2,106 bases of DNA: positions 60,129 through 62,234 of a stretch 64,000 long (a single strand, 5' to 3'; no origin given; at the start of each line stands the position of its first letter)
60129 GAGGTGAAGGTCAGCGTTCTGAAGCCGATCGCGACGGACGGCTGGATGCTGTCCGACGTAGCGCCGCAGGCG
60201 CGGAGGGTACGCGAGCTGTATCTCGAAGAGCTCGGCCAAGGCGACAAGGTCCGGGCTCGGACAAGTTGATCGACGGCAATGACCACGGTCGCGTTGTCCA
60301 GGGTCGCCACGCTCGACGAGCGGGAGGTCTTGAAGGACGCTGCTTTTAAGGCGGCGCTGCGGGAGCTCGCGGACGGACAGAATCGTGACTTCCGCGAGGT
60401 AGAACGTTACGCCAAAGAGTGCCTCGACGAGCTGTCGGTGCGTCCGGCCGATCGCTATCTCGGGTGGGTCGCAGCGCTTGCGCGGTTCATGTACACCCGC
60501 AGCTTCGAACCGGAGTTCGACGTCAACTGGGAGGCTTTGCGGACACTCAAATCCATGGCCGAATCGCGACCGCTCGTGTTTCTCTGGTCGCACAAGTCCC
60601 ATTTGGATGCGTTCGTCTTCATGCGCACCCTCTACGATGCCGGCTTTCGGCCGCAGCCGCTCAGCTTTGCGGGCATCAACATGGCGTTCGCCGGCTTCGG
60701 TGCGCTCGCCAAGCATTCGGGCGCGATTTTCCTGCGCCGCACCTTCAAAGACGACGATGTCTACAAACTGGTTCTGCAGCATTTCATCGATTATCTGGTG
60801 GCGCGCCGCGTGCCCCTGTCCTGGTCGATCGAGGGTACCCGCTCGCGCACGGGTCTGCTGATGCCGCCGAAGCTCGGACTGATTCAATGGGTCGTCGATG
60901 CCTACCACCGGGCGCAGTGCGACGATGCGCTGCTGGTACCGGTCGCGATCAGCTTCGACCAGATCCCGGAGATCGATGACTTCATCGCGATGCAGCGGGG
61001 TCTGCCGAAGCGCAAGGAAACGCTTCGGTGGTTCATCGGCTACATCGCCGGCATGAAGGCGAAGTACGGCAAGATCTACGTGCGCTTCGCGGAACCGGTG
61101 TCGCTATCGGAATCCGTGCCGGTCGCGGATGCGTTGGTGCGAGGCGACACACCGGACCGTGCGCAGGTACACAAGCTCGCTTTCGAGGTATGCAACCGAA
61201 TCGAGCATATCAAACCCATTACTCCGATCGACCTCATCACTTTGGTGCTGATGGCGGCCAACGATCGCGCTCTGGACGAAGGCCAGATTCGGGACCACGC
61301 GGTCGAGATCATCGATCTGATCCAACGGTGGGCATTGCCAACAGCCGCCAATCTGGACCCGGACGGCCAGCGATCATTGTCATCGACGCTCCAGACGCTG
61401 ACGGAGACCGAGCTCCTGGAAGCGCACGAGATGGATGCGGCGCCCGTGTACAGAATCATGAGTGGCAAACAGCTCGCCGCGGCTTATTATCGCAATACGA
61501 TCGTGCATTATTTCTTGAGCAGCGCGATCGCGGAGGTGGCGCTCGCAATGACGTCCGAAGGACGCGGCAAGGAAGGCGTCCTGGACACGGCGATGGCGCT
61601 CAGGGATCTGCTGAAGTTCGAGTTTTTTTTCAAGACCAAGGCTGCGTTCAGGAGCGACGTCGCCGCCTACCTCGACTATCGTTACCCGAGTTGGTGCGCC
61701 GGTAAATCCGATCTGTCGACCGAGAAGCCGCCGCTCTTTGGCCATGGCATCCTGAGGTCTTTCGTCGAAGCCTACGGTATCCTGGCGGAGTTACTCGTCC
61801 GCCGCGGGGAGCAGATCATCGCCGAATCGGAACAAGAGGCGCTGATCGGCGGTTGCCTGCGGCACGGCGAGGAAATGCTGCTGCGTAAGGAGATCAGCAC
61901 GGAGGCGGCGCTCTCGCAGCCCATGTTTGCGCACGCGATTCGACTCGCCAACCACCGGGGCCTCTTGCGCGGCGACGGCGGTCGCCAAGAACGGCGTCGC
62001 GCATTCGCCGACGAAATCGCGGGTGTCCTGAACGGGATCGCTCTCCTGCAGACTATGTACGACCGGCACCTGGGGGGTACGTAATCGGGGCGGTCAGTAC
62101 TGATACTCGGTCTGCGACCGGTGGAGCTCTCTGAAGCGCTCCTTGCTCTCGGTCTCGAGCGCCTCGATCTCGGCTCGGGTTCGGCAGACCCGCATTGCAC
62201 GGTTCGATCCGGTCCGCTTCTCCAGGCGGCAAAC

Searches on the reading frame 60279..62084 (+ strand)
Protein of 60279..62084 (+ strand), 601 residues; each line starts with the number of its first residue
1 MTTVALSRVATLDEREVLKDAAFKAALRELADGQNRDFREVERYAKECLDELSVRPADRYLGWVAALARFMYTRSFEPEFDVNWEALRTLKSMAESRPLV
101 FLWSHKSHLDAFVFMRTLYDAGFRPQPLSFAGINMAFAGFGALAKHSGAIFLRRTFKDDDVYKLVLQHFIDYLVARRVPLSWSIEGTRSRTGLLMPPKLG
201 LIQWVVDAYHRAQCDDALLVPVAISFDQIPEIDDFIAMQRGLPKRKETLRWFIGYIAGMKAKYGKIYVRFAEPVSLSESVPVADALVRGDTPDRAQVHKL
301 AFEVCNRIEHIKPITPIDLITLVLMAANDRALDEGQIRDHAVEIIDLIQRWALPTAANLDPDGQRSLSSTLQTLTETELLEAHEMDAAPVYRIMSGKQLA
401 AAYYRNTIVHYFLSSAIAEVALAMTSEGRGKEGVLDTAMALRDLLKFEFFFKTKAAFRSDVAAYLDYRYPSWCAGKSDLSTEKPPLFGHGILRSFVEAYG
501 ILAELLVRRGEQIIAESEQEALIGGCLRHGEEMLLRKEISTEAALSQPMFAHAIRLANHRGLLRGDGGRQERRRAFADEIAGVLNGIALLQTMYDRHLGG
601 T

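Call 6: search_protein_families(library=pfam, proteins=[window:60279-62084:+], max_evalue=0.001)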
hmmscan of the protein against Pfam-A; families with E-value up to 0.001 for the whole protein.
window:60279-62084:+ (601 aa): 2 families
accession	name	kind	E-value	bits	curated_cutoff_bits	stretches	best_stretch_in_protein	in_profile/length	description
PF19277.4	GPAT_C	-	3.7e-56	191.3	25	1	239-564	5-342/344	Glycerol-3-phosphate acyltransferase C-terminal region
PF01553.26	Acyltransferase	-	3e-15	56.6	23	1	92-225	9-132/132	Acyltransferase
